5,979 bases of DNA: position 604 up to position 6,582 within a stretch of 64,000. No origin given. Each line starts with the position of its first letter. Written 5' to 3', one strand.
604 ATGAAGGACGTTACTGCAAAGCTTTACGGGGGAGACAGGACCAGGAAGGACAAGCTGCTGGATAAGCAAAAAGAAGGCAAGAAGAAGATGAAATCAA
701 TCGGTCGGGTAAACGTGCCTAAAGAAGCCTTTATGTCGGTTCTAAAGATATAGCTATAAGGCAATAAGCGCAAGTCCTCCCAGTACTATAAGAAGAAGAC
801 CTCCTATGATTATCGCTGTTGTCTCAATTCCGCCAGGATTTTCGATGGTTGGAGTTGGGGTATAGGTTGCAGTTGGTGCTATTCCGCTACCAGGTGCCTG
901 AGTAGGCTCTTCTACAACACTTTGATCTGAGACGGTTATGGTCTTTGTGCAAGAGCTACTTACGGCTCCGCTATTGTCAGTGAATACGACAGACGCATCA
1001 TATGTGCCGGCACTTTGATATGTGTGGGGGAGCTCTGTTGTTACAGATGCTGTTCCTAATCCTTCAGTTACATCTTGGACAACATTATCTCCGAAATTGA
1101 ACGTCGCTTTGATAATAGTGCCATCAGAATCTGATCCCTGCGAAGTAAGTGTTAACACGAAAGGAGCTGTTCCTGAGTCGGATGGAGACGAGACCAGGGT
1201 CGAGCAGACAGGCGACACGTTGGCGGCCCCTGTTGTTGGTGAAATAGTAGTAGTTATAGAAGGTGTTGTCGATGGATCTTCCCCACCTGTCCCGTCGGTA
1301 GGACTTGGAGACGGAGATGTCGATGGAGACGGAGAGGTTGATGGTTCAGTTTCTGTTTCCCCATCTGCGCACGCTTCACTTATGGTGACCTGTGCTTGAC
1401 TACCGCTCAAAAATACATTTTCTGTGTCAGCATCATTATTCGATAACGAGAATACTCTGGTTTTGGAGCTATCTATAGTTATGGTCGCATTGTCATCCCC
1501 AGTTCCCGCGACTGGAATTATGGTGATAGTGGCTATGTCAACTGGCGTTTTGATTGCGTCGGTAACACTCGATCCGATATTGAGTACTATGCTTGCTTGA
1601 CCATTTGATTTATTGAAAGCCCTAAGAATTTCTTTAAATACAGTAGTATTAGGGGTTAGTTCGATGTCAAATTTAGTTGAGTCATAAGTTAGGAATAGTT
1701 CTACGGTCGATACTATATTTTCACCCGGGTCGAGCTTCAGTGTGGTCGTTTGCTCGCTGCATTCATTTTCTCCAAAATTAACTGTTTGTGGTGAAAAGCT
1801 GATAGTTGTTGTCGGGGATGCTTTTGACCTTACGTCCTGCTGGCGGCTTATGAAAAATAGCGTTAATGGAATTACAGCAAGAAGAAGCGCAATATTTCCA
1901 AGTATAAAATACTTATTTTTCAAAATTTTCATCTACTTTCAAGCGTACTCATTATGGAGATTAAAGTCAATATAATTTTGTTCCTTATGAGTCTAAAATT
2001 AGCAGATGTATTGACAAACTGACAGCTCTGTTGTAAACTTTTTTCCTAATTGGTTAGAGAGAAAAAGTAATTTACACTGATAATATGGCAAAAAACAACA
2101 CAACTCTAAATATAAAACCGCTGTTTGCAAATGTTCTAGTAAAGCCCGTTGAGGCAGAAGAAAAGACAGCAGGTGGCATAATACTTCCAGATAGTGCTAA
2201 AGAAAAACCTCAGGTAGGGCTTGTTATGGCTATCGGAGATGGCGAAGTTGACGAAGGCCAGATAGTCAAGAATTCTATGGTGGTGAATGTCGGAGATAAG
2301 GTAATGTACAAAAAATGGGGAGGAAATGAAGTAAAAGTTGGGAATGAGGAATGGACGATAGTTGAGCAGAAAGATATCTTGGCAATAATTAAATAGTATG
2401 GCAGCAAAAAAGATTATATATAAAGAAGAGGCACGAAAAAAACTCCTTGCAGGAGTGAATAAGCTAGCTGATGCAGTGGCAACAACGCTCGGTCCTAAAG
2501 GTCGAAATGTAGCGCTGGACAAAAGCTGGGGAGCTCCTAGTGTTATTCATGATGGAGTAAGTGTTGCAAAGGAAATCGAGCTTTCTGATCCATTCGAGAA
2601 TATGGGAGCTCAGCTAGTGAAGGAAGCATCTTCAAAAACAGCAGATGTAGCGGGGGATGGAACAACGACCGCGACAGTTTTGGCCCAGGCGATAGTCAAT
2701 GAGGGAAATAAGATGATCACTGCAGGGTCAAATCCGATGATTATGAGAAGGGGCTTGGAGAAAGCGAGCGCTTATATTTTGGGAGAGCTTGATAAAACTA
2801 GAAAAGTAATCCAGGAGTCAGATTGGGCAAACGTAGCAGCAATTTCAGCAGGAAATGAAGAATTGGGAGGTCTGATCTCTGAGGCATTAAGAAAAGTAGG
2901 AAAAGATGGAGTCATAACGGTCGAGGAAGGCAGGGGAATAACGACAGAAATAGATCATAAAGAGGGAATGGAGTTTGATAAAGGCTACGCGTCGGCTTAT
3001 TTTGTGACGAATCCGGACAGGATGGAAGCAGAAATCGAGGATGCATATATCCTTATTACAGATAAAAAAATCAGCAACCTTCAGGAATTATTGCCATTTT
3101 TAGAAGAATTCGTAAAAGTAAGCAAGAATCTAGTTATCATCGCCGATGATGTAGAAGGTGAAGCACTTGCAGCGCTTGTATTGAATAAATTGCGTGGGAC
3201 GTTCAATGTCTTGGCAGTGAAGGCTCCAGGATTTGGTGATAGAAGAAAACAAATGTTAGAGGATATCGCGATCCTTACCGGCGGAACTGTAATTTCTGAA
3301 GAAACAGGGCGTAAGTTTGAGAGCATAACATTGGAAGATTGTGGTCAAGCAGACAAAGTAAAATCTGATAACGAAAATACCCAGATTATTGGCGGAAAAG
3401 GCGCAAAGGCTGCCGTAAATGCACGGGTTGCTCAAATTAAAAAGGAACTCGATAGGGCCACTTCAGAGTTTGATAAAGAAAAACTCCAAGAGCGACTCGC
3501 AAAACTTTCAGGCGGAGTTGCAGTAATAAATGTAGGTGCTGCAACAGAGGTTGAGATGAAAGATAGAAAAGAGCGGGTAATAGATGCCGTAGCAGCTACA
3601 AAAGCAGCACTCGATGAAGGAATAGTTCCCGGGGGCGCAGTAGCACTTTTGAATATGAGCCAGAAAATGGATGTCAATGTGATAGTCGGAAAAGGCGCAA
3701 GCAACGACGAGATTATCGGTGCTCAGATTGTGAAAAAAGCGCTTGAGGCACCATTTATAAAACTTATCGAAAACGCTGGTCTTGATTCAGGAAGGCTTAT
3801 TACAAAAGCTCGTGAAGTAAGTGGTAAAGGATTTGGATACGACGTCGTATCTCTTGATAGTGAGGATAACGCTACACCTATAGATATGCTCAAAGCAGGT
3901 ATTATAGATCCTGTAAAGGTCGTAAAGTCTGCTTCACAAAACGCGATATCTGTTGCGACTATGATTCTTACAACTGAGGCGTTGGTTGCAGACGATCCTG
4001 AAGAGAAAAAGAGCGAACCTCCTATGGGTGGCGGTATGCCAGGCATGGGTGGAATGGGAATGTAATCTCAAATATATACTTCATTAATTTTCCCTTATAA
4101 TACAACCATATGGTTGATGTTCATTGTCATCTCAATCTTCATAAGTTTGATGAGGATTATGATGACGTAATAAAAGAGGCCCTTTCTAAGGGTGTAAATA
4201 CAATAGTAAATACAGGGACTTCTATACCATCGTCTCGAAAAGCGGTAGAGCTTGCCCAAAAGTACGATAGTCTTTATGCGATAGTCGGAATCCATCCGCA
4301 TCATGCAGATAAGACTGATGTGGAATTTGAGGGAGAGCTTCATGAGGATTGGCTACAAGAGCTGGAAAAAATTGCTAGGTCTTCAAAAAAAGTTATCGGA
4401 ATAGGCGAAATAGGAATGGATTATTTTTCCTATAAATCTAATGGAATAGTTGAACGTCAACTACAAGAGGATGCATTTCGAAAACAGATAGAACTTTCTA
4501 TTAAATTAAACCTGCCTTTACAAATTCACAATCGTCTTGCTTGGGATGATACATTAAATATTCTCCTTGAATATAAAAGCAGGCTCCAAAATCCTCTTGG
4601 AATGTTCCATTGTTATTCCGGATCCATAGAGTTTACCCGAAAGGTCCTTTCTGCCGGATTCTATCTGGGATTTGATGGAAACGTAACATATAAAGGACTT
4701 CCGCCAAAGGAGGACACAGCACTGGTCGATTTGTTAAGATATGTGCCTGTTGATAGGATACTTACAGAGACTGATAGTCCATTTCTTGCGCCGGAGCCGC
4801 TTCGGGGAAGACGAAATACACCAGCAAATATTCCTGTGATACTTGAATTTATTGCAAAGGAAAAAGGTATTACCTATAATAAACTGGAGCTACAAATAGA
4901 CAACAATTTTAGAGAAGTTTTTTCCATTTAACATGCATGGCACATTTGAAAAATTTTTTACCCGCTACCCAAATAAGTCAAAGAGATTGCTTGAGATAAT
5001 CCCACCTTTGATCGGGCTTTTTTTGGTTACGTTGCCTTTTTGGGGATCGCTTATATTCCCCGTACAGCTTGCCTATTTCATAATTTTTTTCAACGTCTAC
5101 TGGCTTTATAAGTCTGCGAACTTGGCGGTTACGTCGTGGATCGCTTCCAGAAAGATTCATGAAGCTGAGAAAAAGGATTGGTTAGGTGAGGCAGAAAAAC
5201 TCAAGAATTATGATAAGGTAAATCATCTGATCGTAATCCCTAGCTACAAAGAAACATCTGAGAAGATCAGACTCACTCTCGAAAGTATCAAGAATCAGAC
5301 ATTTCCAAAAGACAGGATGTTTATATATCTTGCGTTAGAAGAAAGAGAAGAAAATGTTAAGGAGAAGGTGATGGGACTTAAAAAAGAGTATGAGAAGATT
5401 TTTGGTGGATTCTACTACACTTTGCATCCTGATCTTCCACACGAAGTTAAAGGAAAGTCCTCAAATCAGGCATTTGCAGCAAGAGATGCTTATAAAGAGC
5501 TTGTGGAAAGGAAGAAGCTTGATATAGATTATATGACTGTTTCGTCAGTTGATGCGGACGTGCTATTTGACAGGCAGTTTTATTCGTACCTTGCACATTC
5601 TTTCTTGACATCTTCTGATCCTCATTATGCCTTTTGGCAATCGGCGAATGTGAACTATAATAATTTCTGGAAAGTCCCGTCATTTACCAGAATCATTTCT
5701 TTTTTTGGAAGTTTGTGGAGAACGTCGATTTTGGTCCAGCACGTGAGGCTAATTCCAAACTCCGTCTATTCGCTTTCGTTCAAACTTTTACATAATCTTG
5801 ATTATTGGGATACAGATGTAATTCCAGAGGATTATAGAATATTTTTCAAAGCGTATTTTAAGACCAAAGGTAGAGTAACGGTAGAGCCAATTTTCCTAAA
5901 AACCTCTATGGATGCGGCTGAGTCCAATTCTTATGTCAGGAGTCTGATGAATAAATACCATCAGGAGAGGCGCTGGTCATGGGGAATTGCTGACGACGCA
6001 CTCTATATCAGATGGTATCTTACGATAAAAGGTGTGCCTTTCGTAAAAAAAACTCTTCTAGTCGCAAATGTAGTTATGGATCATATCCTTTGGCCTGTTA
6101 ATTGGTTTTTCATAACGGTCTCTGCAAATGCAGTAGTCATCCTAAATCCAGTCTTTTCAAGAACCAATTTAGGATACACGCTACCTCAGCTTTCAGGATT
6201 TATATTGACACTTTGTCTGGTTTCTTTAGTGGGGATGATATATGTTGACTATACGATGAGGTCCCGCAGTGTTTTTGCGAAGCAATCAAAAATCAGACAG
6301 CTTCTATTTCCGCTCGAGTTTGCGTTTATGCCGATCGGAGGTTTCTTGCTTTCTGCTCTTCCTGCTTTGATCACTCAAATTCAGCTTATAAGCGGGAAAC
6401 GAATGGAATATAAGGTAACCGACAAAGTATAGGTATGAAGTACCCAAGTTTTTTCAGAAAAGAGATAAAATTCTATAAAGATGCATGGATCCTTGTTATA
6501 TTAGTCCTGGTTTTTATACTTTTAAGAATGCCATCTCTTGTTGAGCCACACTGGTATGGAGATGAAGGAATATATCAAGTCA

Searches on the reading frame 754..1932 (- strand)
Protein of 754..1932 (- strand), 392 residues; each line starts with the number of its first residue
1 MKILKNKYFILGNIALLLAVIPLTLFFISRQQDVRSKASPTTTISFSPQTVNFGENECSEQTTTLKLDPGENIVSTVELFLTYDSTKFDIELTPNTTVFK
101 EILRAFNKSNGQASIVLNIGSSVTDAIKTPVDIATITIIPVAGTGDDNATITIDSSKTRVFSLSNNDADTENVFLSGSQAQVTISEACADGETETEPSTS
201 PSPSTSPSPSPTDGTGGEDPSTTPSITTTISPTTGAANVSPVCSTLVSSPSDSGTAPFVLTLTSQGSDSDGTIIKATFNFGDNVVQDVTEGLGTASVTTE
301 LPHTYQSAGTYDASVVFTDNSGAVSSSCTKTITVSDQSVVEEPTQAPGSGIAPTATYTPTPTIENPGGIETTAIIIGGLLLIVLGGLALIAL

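Call 51: search_protein_families(library=pfam, proteins=[window:754-1932:-], max_evalue=0.0001)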
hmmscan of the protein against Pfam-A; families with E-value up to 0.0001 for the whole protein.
window:754-1932:- (392 aa): 2 families
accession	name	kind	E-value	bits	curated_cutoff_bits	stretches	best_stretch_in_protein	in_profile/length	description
PF18911.6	PKD_4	-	5.4e-09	36.4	27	1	261-334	21-85/85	PKD domain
PF00801.26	PKD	-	3.5e-07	30.6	23.5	1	260-329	17-77/80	PKD domain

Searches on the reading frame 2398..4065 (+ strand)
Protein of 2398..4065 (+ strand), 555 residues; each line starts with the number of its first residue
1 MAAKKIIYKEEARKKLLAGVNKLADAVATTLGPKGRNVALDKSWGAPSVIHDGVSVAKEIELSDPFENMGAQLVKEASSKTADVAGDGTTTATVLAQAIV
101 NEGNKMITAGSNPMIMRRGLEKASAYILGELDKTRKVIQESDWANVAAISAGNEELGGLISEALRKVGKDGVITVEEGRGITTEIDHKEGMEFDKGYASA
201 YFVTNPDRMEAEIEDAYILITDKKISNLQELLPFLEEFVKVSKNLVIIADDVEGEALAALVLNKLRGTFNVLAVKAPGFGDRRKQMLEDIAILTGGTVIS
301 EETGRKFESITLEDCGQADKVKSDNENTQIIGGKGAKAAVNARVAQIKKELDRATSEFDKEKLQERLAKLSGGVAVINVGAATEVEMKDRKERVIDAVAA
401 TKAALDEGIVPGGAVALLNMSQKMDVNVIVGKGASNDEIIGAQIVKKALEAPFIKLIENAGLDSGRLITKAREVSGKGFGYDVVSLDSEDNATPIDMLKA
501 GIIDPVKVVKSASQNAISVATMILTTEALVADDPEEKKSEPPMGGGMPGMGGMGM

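Call 51: search_protein_families(library=pfam, proteins=[window:2398-4065:+], max_evalue=0.0001)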
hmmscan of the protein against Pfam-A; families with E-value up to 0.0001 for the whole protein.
window:2398-4065:+ (555 aa): 1 family
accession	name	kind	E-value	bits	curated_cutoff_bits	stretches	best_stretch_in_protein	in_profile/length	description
PF00118.29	Cpn60_TCP1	-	1.7e-65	222.1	34.3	1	23-533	1-489/490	TCP-1/cpn60 chaperonin family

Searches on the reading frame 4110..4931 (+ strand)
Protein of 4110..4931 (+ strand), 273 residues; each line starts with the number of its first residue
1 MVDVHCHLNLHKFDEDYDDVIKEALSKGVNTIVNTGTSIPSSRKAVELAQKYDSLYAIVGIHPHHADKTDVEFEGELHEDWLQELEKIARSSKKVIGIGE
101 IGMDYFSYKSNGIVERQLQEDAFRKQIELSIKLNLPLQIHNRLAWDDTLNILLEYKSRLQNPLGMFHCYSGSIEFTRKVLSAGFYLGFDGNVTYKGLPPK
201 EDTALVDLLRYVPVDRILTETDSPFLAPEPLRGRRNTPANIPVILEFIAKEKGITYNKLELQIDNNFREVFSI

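Call 51: search_protein_families(library=pfam, proteins=[window:4110-4931:+], max_evalue=0.0001)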
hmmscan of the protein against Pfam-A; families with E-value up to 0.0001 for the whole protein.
window:4110-4931:+ (273 aa): 1 family
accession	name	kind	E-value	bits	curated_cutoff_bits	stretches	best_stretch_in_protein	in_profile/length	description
PF01026.27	TatD_DNase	-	3e-74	250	27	1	2-272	1-253/253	TatD related DNase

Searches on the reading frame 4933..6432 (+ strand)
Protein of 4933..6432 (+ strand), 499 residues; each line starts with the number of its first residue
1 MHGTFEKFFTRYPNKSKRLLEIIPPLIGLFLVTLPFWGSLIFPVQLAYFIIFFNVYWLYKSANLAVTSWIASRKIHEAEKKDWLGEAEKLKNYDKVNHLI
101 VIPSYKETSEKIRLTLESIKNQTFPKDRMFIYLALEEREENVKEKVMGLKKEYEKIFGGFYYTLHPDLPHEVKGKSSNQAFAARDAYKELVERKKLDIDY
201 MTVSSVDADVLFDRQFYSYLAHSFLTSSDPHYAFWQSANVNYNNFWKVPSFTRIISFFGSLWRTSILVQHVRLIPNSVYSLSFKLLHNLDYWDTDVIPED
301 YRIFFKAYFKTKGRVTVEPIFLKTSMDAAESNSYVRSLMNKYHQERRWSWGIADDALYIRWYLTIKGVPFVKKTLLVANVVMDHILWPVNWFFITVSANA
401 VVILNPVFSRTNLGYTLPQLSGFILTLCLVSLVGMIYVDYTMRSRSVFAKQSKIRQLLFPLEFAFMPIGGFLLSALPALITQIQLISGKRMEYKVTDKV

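Call 51: search_protein_families(library=pfam, proteins=[window:4933-6432:+], max_evalue=0.0001)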
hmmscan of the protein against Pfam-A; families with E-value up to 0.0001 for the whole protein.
window:4933-6432:+ (499 aa): 1 family
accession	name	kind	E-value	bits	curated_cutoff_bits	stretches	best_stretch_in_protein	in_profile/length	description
PF13632.12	Glyco_trans_2_3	-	3.6e-05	24.1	27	1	206-431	5-191/198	Glycosyl transferase family group 2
